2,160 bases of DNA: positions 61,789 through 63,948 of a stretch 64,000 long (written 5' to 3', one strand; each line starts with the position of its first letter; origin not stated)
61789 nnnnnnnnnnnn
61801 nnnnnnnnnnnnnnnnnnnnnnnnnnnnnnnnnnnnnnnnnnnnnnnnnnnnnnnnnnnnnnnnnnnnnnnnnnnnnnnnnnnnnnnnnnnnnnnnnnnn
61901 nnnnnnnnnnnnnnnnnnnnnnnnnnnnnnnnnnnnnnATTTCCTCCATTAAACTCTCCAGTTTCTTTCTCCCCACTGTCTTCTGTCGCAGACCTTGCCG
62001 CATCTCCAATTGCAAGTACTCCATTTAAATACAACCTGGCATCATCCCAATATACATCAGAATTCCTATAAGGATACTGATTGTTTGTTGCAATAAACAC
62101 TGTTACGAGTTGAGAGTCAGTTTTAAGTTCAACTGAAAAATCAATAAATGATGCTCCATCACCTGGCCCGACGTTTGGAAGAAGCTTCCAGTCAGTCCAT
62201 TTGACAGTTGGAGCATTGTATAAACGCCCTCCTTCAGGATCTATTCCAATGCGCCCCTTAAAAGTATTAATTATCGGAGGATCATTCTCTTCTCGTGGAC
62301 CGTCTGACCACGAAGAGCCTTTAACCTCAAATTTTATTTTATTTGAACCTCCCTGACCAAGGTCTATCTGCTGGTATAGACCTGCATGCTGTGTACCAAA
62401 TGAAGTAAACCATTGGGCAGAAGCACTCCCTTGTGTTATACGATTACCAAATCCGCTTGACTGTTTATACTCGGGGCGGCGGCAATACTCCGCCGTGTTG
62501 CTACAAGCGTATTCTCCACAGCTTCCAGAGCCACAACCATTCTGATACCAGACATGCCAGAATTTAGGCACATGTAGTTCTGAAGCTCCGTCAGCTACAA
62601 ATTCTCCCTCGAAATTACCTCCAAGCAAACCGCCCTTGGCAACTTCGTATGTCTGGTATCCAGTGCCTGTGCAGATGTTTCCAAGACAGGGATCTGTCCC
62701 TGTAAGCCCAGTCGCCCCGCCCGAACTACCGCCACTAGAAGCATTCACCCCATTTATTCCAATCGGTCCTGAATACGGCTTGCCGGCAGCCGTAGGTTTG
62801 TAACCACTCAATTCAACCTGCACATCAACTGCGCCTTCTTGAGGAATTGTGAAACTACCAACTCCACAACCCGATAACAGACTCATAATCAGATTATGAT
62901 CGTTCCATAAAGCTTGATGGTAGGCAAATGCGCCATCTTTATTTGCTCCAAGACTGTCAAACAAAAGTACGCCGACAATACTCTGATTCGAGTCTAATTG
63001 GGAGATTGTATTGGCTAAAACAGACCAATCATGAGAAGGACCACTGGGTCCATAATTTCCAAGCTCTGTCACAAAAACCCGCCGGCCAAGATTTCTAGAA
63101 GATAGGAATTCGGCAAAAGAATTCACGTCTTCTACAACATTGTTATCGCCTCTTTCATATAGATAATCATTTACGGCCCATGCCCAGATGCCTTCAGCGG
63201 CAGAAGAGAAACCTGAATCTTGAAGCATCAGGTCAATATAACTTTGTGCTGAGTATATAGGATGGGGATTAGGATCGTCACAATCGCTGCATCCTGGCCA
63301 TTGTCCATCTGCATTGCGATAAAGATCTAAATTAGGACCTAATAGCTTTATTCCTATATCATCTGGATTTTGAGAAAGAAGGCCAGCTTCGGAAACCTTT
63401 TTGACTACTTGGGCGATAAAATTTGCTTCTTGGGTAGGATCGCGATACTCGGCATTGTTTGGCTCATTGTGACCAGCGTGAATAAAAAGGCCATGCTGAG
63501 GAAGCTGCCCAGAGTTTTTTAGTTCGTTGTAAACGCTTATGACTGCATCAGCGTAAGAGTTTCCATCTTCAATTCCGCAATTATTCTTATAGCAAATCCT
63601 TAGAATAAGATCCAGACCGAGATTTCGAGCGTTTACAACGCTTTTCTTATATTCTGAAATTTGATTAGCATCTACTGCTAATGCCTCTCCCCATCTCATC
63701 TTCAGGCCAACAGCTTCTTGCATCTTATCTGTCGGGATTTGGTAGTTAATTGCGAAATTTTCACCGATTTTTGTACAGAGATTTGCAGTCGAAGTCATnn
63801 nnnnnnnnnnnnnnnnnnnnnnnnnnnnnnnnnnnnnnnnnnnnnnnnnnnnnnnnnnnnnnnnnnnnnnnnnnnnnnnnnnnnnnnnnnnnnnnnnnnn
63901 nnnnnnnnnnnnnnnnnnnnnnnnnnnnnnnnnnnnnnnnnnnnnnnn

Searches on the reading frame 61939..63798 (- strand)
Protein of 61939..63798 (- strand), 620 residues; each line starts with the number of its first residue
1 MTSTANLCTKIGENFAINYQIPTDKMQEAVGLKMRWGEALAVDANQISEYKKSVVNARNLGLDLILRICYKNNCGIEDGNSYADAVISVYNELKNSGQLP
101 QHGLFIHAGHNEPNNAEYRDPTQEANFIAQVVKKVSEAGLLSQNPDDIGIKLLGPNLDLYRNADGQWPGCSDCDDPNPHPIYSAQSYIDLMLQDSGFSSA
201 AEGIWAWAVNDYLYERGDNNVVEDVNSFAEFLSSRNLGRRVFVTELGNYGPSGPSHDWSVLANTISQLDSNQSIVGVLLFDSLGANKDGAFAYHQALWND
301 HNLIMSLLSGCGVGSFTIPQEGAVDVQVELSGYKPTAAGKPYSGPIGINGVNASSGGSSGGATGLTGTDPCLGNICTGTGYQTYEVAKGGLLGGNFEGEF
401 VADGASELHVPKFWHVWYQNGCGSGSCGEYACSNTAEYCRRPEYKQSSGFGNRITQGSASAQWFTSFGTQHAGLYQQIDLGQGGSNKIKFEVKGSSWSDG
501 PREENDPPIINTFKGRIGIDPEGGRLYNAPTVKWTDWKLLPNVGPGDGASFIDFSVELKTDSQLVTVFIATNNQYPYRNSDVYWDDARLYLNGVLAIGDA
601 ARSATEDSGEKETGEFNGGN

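Call 62: search_solved_structures(query=A5, max_evalue=1)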
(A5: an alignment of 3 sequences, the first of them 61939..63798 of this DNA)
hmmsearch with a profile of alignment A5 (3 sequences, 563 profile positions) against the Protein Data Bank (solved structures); distinct sequences matched with E-value up to 1: 1.
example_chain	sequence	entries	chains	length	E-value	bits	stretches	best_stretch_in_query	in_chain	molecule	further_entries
1d2i_A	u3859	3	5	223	0.045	15.7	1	458-537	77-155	PROTEIN (RESTRICTION ENDONUCLEASE BGLII) | ENDONUCLEASE BGLII | RESTRICTION ENDONUCLEASE BGLII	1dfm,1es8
